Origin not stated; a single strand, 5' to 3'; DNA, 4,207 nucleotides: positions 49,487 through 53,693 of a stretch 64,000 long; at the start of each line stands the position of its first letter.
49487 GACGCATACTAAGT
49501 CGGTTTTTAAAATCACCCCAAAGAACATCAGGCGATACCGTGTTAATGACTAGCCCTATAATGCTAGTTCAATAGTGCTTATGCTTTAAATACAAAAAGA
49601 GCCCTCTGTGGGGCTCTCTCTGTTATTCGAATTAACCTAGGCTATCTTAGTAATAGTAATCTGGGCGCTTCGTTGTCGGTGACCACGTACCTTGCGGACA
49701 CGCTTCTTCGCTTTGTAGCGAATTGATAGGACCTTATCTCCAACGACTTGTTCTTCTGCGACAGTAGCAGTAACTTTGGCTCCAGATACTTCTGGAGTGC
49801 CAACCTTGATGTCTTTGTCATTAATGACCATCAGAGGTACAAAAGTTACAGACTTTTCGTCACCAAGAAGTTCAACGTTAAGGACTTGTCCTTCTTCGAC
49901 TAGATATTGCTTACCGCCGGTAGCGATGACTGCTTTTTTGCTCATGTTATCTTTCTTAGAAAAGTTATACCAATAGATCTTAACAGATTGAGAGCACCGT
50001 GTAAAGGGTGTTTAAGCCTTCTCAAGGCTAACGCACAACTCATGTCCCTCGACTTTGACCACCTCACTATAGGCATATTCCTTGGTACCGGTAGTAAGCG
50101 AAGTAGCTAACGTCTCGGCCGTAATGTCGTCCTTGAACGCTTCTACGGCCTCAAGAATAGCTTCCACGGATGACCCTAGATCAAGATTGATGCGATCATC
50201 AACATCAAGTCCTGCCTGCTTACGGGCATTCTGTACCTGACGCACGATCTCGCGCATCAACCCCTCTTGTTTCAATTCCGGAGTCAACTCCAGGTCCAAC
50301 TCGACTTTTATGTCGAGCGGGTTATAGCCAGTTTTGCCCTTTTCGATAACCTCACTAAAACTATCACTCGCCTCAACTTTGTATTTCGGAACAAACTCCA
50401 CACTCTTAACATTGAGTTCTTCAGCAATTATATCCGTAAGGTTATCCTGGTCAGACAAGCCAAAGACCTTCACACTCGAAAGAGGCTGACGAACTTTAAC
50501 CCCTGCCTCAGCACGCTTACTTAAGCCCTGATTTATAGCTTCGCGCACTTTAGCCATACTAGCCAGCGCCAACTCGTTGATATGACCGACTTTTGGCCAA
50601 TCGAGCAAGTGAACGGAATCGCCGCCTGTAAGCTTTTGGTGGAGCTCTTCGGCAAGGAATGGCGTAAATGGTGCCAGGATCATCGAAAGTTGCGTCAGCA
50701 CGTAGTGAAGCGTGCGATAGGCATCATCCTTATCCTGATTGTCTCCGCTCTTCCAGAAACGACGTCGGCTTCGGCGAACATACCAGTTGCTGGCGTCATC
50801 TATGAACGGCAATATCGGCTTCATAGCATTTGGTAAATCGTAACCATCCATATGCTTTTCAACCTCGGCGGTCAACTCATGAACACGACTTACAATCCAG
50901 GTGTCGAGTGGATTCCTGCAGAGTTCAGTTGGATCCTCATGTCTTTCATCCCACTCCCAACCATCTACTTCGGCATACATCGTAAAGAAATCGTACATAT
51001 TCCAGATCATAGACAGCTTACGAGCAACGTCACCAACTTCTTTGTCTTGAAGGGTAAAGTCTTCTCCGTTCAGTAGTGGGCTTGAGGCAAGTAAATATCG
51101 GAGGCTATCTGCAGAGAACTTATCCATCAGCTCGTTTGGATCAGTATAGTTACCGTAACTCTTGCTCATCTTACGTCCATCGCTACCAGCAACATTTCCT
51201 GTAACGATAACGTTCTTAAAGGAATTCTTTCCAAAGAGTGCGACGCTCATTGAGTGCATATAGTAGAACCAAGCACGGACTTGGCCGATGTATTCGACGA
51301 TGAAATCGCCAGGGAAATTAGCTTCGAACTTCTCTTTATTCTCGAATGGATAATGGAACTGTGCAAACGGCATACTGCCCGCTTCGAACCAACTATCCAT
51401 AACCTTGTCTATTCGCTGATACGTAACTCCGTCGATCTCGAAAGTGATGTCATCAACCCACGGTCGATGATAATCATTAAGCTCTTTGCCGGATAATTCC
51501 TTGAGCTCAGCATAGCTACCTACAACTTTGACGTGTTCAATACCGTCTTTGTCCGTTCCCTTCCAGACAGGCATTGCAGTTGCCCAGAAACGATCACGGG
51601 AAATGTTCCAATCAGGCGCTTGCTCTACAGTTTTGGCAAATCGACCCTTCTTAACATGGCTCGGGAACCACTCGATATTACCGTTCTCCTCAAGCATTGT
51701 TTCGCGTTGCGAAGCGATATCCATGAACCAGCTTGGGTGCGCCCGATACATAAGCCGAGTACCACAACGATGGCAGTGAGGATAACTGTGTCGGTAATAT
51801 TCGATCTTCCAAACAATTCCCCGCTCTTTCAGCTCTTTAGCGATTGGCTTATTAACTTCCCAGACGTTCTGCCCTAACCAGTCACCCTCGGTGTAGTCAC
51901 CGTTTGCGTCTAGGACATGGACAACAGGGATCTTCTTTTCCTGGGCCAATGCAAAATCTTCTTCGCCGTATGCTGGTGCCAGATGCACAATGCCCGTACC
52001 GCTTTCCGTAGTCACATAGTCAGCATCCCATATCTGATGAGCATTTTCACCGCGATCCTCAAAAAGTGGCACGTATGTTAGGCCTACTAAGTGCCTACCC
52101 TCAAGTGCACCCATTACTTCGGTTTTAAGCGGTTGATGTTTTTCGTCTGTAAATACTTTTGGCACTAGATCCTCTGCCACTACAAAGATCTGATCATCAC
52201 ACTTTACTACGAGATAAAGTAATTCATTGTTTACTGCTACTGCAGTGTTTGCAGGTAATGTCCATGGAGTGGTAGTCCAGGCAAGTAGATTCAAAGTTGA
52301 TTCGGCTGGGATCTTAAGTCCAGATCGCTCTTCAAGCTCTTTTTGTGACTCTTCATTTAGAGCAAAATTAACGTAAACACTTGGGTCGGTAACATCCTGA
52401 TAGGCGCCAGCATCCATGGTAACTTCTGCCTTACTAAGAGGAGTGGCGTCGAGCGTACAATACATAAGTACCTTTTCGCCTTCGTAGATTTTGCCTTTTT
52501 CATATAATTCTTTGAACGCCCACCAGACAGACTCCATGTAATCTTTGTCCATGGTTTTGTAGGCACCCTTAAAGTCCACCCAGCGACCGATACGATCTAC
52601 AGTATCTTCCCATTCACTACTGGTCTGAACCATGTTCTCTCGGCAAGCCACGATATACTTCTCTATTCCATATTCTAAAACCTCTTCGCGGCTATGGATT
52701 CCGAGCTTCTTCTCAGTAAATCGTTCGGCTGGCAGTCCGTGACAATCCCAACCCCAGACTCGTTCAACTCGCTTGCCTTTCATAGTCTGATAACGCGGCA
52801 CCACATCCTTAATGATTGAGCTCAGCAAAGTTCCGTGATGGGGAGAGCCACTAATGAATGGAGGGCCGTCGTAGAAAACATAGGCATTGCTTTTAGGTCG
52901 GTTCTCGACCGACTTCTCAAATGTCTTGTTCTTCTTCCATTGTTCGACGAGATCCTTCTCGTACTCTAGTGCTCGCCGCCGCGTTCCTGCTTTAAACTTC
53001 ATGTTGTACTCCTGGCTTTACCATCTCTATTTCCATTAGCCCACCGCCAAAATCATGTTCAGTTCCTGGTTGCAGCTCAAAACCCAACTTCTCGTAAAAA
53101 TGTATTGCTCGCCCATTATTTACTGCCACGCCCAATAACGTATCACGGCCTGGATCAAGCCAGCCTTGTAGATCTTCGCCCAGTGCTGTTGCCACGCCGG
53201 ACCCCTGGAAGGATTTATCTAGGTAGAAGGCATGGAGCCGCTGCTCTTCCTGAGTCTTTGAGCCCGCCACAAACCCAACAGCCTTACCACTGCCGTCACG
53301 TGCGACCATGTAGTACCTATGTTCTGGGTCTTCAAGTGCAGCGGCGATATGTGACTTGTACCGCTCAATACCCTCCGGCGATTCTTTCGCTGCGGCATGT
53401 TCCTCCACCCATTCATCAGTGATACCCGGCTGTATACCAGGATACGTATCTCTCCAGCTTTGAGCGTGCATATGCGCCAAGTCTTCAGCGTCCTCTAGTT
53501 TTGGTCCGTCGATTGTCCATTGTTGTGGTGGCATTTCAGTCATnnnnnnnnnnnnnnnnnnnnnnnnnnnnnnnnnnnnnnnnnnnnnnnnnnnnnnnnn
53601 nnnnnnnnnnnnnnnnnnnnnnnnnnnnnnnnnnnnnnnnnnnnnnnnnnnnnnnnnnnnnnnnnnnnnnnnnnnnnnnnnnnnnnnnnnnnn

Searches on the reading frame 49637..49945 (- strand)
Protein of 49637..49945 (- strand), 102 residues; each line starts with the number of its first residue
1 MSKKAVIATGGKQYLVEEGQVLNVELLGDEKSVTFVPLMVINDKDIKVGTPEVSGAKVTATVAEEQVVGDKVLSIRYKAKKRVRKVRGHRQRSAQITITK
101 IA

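Call 11: search_protein_families(library=pfam, proteins=[window:49637-49945:-])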
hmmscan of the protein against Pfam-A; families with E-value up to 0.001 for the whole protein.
window:49637-49945:- (102 aa): 1 family
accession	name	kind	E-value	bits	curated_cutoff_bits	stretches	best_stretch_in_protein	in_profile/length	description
PF00829.26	Ribosomal_L21p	-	2.3e-24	86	27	1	5-101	3-99/99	Ribosomal prokaryotic L21 protein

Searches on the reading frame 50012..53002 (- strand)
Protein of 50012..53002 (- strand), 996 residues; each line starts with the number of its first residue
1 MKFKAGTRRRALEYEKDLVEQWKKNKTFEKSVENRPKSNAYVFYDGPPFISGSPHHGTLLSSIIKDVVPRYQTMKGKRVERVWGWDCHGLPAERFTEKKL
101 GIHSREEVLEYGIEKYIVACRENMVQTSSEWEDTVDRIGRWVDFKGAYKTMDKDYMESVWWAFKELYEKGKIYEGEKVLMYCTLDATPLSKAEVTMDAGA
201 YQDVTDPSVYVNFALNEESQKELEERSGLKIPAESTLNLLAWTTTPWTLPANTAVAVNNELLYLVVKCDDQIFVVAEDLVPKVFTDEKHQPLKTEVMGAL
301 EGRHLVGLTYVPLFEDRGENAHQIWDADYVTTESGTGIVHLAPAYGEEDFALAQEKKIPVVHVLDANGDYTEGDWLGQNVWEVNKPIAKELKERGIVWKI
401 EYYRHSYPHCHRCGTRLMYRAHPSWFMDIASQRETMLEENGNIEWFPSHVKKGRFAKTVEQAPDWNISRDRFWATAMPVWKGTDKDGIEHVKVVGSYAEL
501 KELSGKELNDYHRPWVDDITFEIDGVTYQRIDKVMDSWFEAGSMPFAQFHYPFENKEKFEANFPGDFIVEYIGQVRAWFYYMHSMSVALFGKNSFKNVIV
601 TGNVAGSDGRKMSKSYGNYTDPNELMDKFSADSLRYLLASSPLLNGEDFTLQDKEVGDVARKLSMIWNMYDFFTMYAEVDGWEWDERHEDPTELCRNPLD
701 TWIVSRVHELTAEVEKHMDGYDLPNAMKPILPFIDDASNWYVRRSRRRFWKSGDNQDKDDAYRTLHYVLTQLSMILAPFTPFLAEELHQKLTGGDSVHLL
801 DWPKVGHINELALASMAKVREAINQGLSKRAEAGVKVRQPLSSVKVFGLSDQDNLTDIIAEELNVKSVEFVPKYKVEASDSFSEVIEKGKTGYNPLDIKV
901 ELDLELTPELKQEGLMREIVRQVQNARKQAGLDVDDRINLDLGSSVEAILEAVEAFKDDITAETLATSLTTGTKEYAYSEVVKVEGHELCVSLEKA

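Call 10: find_related_loci(query=window:50012-53002:-, collection=genome_contigs, flank=6000)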
Query window:50012-53002:- (996 aa) in genome_contigs; peptide patterns used: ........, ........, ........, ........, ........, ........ (x = any residue, [..] = any of these).
600 stretches matched a pattern (row limit reached: there are more); 589 encode a relative of the query (tblastn E <= 1e-3); the best 80 are kept; 80 distinct loci.
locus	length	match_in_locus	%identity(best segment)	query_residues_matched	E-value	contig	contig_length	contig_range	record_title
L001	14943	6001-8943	80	1-996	0e+0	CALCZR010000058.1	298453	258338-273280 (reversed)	MAG TPA_asm: uncultured Candidatus Saccharibacteria bacterium isolate SRR6231146_bin.58_CONCOCT_v1.1_MAG genome assembly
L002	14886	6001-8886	79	1-996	0e+0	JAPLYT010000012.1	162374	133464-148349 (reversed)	MAG: Candidatus Saccharibacteria bacterium isolate LacPavin_0818_WC45_MAG_44_10 LacPavin_0818_WC45_scaffold_267281, whol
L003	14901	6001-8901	78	1-996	0e+0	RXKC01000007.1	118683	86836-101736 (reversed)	MAG: Candidatus Saccharibacteria bacterium isolate AWTP1-31 sample_9_scaffold_12, whole genome shotgun sequence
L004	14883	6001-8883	76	1-995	0e+0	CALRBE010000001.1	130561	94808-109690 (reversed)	MAG: uncultured Candidatus Saccharimonas sp. isolate MsH-30jul19-11 genome assembly, contig: MsH-30jul19-C152, whole gen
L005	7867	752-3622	74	1-996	0e+0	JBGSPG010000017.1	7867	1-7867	MAG: Candidatus Saccharimonadales bacterium isolate JTS-AC299 k141_1841131, whole genome shotgun sequence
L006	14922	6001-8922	73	1-996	0e+0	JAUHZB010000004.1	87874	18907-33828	MAG: bacterium isolate 3_bin.93 NODE_452_length_87874_cov_1.634529, whole genome shotgun sequence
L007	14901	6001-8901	74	1-995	0e+0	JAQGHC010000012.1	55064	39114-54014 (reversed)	MAG: Candidatus Saccharibacteria bacterium isolate RYN_423 scaffold_1964195, whole genome shotgun sequence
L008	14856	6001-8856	73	1-996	0e+0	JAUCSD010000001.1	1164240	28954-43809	MAG: Candidatus Saccharibacteria bacterium isolate RYN_404 scaffold_239928, whole genome shotgun sequence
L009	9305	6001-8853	72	1-995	0e+0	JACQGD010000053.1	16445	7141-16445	MAG: Candidatus Saccharibacteria bacterium isolate NC_groundwater_1064_Pr2_B-0.1um_46_7 rattlesnake_spring_18_scaffold_3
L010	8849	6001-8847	73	1-963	0e+0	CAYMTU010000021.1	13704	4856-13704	MAG TPA_asm: uncultured Candidatus Saccharibacteria bacterium isolate SRP286056_co2_537 genome assembly, contig: NODE_72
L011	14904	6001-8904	72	1-996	0e+0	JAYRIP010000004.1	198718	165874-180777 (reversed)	MAG: Candidatus Saccharimonadales bacterium isolate SZ_szas25bin.56 k141_552640, whole genome shotgun sequence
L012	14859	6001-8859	73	1-996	0e+0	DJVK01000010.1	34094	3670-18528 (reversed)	MAG TPA_asm: Candidatus Saccharibacteria bacterium UBA6258 UBA6258_contig_9407, whole genome shotgun sequence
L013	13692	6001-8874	71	1-995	0e+0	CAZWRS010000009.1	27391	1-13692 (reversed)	MAG TPA_asm: uncultured Candidatus Saccharibacteria bacterium isolate SRP144015_co1_75 genome assembly, contig: NODE_890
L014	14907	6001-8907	71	1-996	0e+0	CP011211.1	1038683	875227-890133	MAG: Candidatus Saccharibacteria bacterium GW2011_GWC2_44_17, complete genome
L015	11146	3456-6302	71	1-995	0e+0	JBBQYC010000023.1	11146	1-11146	MAG: Candidatus Saccharimonadales bacterium isolate Co_metawrap_2145 Cmw_2145_k141_26437242_length_11146_cov_10.5536, wh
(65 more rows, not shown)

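Call 11: search_protein_families(library=pfam, proteins=[window:50012-53002:-])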
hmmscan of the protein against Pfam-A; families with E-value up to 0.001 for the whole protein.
window:50012-53002:- (996 aa): 7 families
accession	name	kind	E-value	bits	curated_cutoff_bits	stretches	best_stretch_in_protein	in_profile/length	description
PF00133.28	tRNA-synt_1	-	4.1e-119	398.5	22.7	1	18-645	2-409/414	tRNA synthetases class I (I, L, M and V)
PF08264.19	Anticodon_1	-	1.7e-29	103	25.1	1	700-842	1-145/148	Anticodon-binding domain of tRNA ligase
PF19302.4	DUF5915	-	3.3e-25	89.2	27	1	897-995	99-194/195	Domain of unknown function (DUF5915)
PF09334.17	tRNA-synt_1g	-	8.9e-20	71.2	20.1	2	48-196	8-137/391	tRNA synthetases class I (M)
PF13603.12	tRNA-synt_1_2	-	8.6e-06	25.8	25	1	321-369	97-145/185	Leucyl-tRNA synthetase, editing domain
PF01921.24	tRNA-synt_1f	-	0.00035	20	27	0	608-642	279-313/360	tRNA synthetases class I (K)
PF01406.26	tRNA-synt_1e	-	0.00044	20.1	27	1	584-641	227-283/301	tRNA synthetases class I (C) catalytic domain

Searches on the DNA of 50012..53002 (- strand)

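Call 34: search_rna_families(sources=[L001, L002, L003, L004, L007, L014, L019, L025, L036, L076], threshold=gathering)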
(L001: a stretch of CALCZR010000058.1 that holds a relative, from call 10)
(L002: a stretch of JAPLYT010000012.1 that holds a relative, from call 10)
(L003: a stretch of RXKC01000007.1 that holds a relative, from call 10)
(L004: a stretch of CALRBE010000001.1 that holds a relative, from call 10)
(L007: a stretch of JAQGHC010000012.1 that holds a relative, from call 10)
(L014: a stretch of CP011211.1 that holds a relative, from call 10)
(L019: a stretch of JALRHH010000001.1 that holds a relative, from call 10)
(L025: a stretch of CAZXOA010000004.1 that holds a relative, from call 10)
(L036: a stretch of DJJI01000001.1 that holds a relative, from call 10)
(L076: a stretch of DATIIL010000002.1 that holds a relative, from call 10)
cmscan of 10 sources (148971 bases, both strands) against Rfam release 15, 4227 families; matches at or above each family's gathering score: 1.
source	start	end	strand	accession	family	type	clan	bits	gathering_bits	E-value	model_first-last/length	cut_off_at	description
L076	13458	13531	+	RF00005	tRNA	Gene; tRNA;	CL00001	72.8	29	1.2e-13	1-71/71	no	tRNA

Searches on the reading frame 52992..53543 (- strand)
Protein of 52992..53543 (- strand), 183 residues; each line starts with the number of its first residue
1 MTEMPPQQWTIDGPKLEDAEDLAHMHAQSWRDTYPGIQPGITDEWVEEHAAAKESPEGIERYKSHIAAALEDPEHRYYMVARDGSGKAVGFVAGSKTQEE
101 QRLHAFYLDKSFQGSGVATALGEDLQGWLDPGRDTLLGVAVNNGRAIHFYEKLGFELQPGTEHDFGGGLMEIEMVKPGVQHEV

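Call 11: search_protein_families(library=pfam, proteins=[window:52992-53543:-])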
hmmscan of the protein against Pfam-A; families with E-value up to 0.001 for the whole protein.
window:52992-53543:- (183 aa): 5 families
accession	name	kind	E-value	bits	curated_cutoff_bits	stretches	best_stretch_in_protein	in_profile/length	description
PF00583.31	Acetyltransf_1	-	1.6e-13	51.4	20.7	1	44-155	3-116/116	Acetyltransferase (GNAT) family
PF13508.13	Acetyltransf_7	-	3.2e-12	47.1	27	1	76-156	3-83/84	Acetyltransferase (GNAT) domain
PF13673.13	Acetyltransf_10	-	3e-10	40.6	23.6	1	51-165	2-116/128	Acetyltransferase (GNAT) domain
PF08445.16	FR47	-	2.4e-06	27.9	22.1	1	97-158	18-80/86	FR47-like protein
PF13302.13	Acetyltransf_3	-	0.00011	23.4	25.4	1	14-156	7-138/138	Acetyltransferase (GNAT) domain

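Call 43: search_protein_families(library=ncbifam, proteins=[window:52992-53543:-], max_evalue=0.01)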
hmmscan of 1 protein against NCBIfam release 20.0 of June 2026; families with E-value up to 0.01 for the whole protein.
window:52992-53543:- (183 aa): 7 families
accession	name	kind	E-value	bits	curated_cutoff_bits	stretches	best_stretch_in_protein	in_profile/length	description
TIGR01575.1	rimI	equivalog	7.2e-10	39.1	86.4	1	62-156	19-113/132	ribosomal protein S18-alanine N-acetyltransferase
NF007807.0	PRK10514.1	equivalog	3.6e-05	23.7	134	1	79-164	53-131/147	acetyltransferase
NF007853.0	PRK10562.1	equivalog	0.00038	20.7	125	1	85-158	56-123/146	N-acetyltransferase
TIGR03585.1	PseH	equivalog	0.00073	19.6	93.1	1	64-158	40-136/156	UDP-4-amino-4,6-dideoxy-N-acetyl-beta-L-altrosamine N-acetyltransferase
NF049894.1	CG3035_N_ac_Glu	equivalog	0.00095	18.5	280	1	6-158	143-292/300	N-acetylglutamate synthase, CG3035 family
NF040504.1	resist_ArsN1b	equivalog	0.0051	16.6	210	1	55-156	30-134/159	arsinothricin resistance N-acetyltransferase ArsN1 family B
NF011709.0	PRK15130.1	equivalog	0.0054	16.6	218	0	60-165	46-150/186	spermidine N1-acetyltransferase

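Call 44: search_solved_structures(query=window:52992-53543:-, max_evalue=0.01)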
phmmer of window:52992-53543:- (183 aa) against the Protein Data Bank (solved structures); distinct sequences matched with E-value up to 0.01: 3.
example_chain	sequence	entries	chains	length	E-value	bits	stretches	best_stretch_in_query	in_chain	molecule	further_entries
4pv6_C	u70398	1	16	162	2.9e-05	27.6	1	83-157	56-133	N-terminal acetyltransferase complex subunit [ARD1]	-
1wwz_A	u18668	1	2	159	0.0019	21.6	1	80-156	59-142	hypothetical protein PH1933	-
3fnc_A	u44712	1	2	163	0.0022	21.4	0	17-168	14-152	Putative acetyltransferase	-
